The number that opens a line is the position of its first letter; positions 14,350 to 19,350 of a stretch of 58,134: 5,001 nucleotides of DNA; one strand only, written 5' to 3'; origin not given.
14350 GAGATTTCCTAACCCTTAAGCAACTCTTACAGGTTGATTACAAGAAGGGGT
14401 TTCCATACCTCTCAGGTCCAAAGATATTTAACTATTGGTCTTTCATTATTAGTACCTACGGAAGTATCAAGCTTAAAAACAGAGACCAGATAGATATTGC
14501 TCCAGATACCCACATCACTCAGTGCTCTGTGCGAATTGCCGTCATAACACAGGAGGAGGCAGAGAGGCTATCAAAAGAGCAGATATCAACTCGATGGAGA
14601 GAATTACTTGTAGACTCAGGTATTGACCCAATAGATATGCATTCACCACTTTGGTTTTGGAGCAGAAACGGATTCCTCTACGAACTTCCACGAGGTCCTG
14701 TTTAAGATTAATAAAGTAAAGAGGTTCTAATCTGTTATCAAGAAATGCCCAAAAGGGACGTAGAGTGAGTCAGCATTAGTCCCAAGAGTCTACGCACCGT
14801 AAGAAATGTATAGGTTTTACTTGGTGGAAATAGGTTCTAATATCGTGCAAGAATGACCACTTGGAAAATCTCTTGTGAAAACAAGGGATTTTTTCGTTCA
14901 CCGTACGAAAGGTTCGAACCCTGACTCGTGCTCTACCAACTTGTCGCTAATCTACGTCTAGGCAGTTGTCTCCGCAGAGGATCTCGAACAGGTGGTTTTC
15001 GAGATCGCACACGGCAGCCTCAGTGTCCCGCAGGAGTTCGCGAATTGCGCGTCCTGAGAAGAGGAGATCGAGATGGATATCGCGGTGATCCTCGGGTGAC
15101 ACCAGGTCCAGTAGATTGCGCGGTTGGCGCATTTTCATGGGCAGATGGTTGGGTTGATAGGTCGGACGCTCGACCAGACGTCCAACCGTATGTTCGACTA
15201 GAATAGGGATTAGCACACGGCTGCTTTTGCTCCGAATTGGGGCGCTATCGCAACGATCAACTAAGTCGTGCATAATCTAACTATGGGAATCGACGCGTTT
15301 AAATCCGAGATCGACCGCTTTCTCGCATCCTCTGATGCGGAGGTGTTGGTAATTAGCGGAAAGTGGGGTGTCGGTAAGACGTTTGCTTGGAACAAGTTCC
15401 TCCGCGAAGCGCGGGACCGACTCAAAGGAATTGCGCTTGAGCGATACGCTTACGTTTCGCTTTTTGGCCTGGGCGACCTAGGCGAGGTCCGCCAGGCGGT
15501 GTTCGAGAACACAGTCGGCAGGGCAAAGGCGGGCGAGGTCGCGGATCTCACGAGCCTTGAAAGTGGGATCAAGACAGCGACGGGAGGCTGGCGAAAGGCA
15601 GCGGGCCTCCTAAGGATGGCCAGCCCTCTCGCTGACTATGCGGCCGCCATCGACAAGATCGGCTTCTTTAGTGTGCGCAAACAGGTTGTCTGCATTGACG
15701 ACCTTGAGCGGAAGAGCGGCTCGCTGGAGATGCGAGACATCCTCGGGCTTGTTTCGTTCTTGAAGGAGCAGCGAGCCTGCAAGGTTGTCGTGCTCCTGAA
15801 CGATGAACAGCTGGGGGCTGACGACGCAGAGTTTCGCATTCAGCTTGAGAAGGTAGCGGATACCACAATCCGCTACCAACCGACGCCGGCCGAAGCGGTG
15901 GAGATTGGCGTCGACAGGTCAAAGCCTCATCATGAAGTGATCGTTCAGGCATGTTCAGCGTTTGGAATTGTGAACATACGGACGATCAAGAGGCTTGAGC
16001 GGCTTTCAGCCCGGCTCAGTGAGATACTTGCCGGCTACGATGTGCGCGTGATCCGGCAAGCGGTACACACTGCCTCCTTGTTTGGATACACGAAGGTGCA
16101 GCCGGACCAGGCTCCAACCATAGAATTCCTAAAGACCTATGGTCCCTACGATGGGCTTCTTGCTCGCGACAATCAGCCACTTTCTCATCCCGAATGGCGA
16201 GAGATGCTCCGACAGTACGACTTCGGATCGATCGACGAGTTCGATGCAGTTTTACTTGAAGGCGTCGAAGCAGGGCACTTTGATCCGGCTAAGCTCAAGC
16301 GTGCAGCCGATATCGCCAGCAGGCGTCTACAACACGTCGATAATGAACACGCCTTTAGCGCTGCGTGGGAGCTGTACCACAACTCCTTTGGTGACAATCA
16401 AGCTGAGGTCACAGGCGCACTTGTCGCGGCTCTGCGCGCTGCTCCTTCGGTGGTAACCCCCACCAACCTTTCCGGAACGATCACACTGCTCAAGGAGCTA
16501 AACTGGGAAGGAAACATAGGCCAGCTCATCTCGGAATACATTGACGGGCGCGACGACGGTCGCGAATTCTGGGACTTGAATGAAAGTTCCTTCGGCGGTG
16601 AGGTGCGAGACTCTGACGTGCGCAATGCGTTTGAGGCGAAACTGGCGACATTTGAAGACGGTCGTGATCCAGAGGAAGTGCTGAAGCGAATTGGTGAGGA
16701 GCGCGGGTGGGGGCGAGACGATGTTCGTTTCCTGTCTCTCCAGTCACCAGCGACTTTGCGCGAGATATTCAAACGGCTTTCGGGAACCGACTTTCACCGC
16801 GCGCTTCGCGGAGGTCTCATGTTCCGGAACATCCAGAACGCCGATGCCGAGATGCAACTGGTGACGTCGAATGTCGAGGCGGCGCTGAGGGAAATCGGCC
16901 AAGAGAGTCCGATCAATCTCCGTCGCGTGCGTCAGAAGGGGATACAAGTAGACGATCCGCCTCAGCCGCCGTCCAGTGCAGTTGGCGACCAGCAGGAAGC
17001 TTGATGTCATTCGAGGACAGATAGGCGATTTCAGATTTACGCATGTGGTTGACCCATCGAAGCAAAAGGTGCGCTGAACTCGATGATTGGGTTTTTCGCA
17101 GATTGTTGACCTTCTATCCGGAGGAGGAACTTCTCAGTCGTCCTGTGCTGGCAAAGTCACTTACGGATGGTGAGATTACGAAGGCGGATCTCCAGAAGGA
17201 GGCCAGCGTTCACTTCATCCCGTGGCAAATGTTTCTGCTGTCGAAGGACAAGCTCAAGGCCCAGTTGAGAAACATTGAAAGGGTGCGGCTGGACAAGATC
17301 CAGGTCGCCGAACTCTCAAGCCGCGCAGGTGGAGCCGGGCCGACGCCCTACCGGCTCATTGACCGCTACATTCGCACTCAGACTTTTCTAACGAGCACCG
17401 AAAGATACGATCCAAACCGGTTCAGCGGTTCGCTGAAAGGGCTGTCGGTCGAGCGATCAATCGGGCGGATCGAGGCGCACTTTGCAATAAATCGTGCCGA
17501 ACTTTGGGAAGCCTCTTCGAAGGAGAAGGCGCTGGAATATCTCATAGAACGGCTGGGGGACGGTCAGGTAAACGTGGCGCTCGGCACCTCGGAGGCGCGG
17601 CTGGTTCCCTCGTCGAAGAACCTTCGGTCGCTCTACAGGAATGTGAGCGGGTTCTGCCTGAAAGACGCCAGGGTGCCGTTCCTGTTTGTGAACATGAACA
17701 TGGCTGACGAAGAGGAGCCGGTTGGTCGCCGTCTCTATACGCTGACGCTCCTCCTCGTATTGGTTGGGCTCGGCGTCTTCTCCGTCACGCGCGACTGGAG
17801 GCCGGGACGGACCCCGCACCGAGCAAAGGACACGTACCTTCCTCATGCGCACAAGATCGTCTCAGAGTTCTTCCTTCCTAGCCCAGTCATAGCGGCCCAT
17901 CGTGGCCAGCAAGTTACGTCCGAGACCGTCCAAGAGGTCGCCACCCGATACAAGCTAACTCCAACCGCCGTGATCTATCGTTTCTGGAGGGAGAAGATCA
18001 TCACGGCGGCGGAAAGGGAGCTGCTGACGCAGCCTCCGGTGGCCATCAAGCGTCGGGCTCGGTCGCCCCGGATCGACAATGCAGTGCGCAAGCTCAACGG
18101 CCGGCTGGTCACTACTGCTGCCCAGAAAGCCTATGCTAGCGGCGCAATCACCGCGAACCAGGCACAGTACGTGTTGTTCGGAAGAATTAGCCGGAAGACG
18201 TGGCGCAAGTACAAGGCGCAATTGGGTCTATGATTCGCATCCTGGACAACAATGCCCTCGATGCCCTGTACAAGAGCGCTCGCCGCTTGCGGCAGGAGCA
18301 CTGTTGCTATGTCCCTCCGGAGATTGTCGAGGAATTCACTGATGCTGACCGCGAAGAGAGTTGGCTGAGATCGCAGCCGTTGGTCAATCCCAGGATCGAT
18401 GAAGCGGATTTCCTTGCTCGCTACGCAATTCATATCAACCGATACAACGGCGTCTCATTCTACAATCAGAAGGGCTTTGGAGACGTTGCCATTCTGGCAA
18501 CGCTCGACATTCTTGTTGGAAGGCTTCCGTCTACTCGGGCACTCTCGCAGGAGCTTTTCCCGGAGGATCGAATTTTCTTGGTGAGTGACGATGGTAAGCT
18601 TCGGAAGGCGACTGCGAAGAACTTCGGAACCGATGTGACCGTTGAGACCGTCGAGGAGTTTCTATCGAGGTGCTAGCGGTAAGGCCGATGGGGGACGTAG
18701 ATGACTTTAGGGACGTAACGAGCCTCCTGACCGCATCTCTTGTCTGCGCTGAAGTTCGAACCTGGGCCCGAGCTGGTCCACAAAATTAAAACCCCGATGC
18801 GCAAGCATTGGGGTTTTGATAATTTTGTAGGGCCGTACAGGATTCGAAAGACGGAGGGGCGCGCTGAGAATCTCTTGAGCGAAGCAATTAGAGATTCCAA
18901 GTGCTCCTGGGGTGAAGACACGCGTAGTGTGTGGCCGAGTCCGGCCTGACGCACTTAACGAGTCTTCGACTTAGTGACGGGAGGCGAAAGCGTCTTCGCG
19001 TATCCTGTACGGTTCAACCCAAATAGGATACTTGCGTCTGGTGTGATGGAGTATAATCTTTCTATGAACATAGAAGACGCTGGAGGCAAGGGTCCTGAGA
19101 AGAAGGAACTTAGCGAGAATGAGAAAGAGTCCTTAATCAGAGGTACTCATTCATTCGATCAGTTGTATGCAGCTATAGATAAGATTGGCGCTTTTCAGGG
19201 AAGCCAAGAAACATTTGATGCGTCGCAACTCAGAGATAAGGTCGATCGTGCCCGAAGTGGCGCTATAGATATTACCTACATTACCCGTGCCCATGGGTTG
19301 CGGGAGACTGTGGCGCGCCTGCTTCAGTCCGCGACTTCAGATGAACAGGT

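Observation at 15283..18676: Candidate novel conflict module: soluble KAP NTPase, inactivated ImmA/IrrE-like protein and PIN-like (DUF4411-like) nuclease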

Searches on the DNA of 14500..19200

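Call 11: search_rna_families(source=window, start=14500, end=19200, threshold=evalue, max_evalue=1)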
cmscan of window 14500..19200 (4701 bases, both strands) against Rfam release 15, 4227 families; matches with E-value up to 1: 0.
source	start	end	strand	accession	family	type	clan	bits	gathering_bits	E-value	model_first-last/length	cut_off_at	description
